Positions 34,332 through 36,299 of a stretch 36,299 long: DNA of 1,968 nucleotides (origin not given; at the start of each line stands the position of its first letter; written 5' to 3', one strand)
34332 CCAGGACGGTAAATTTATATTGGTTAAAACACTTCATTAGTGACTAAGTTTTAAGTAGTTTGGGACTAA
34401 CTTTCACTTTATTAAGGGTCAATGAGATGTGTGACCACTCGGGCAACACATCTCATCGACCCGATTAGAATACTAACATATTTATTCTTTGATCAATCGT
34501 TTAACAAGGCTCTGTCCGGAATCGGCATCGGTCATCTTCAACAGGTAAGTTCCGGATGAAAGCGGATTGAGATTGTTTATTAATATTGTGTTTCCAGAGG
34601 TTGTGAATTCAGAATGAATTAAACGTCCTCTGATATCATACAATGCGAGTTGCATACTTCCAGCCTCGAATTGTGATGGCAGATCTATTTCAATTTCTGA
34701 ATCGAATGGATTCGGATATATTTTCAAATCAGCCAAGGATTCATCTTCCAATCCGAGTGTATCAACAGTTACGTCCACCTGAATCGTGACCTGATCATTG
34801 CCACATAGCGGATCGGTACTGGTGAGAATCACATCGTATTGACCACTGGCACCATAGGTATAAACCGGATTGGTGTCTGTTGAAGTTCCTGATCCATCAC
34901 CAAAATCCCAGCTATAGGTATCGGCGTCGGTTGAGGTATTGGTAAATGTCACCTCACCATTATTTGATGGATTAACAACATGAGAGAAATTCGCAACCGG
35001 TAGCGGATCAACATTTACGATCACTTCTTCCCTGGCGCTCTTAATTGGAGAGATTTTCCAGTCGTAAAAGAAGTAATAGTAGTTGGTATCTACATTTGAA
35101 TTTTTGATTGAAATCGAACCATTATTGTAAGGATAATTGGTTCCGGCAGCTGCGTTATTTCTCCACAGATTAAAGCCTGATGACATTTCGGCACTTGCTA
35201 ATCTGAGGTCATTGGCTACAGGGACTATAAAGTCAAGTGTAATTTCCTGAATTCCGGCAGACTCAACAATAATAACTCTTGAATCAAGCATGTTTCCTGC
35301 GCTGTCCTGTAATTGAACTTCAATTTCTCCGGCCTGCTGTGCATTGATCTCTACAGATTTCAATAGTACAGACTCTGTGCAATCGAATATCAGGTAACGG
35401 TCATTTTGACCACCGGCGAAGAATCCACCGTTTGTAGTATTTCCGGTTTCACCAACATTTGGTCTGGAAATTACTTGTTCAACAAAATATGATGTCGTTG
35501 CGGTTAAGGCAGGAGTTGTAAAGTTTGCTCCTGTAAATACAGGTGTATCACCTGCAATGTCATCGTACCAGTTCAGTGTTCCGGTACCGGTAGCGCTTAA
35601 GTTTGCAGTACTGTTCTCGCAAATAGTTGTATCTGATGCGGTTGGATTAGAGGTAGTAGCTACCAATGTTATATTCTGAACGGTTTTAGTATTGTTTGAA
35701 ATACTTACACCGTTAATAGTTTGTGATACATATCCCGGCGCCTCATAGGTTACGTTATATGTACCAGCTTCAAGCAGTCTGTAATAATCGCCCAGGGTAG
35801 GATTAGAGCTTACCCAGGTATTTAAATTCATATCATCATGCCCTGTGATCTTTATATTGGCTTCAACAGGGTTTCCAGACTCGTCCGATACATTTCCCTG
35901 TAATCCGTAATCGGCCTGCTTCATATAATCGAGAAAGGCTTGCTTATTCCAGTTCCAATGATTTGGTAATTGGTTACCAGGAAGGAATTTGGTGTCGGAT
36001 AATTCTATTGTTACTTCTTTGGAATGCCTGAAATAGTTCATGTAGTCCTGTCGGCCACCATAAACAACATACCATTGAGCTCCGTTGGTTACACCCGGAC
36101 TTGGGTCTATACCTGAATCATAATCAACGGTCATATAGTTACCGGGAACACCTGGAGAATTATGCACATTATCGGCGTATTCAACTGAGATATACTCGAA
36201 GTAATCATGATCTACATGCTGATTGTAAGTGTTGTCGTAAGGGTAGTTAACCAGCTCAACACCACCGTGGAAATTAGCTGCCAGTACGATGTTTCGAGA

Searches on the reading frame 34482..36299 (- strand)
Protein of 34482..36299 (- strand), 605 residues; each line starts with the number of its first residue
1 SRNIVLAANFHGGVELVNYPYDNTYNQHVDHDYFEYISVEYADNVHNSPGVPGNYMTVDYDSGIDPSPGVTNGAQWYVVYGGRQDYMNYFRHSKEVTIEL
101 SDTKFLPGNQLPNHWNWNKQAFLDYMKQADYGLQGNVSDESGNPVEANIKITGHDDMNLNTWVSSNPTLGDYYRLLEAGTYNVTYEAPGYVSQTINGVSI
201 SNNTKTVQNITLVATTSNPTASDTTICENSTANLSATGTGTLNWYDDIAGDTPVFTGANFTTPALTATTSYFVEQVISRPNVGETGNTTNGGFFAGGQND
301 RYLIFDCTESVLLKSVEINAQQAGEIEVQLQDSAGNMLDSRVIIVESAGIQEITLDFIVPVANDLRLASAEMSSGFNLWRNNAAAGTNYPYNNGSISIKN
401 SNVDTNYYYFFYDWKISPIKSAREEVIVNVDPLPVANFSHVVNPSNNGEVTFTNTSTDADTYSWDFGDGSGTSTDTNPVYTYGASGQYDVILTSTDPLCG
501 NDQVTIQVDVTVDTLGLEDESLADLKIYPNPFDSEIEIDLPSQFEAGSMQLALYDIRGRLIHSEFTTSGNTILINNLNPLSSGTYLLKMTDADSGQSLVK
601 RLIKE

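Call 6: search_protein_families(library=pfam, proteins=[window:34482-36299:-], max_evalue=0.01)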
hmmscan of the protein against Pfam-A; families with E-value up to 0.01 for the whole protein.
window:34482-36299:- (605 aa): 6 families
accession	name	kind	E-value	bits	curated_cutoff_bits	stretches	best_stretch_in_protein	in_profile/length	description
PF19081.6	Ig_7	-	8.2e-15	55.3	27.3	1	218-276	3-65/84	Ig-like domain CHU_C associated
PF00246.29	Peptidase_M14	-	5.7e-14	52.8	21.6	1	2-119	173-284/286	Zinc carboxypeptidase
PF18911.6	PKD_4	-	6.9e-12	45.7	27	1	433-512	5-85/85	PKD domain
PF18962.6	Por_Secre_tail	-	3.5e-11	43.7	27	1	527-596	1-69/75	Secretion system C-terminal sorting domain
PF13620.12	CarboxypepD_reg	-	2.1e-09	38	32.3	1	133-212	2-81/82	Carboxypeptidase regulatory-like domain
PF00801.26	PKD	-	3.6e-08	33.7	23.5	1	446-502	13-73/80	PKD domain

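Call 7: search_protein_families(library=ncbifam, proteins=[window:34482-36299:-], max_evalue=0.01)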
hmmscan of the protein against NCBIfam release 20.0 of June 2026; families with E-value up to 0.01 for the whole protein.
window:34482-36299:- (605 aa): 2 families
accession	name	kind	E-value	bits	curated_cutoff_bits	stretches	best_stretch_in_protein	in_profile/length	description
TIGR04183.1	Por_Secre_tail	domain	9.7e-11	41.5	23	1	527-605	1-72/72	T9SS type A sorting domain-containing protein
NF033708.1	T9SS_Cterm_ChiA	domain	0.00028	20.7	40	1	553-596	6-48/55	T9SS sorting signal type C domain-containing protein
